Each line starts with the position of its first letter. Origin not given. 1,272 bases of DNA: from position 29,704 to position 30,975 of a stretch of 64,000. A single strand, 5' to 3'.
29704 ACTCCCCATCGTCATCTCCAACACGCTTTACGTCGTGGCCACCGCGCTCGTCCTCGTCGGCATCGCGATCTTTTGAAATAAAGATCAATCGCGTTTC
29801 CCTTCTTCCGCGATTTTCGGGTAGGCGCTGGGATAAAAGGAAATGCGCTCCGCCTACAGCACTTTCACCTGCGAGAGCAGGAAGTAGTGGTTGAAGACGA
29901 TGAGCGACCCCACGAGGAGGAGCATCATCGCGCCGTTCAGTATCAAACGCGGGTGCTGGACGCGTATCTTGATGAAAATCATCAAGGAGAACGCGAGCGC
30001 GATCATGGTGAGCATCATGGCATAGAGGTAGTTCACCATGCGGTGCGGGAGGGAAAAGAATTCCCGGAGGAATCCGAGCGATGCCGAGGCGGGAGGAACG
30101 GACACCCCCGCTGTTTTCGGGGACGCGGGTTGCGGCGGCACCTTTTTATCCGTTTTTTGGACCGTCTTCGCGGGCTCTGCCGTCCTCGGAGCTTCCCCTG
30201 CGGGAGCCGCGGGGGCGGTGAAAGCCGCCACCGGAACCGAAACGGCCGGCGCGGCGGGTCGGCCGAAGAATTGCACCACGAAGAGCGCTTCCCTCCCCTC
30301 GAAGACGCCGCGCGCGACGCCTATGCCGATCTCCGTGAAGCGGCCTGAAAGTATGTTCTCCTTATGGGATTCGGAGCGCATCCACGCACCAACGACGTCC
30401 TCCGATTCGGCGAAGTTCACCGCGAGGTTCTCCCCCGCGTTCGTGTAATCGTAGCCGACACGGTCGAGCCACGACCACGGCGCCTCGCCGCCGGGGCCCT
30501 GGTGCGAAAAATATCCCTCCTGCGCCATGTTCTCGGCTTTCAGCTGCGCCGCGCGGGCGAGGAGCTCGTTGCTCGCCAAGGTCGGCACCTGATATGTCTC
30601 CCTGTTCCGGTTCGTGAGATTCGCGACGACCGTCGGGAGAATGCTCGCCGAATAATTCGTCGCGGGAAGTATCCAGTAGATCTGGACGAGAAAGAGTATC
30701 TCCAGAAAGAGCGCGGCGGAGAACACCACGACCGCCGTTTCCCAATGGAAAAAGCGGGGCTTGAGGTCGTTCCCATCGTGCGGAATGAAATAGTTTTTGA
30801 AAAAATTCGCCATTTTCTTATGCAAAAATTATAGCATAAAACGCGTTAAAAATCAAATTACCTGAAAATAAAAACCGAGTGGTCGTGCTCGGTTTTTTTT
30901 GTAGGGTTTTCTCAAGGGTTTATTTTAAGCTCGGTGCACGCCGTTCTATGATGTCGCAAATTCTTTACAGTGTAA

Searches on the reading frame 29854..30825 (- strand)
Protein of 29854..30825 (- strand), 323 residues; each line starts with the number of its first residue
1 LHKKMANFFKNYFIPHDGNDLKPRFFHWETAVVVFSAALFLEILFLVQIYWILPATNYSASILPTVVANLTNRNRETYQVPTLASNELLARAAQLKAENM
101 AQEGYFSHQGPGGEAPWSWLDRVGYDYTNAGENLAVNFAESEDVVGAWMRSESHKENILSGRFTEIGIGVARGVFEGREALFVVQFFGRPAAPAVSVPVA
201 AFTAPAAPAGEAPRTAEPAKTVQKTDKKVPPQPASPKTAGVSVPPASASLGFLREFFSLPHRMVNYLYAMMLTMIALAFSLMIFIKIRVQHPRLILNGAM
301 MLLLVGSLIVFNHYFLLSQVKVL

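Call 94: search_protein_families(library=pfam, proteins=[window:29854-30825:-], max_evalue=0.00001)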
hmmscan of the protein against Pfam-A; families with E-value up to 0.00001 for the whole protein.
window:29854-30825:- (323 aa): 1 family
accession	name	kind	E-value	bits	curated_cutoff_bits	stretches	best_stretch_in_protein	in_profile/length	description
PF00188.32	CAP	-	5.2e-14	53.5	21.1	1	69-173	2-105/117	Cysteine-rich secretory protein family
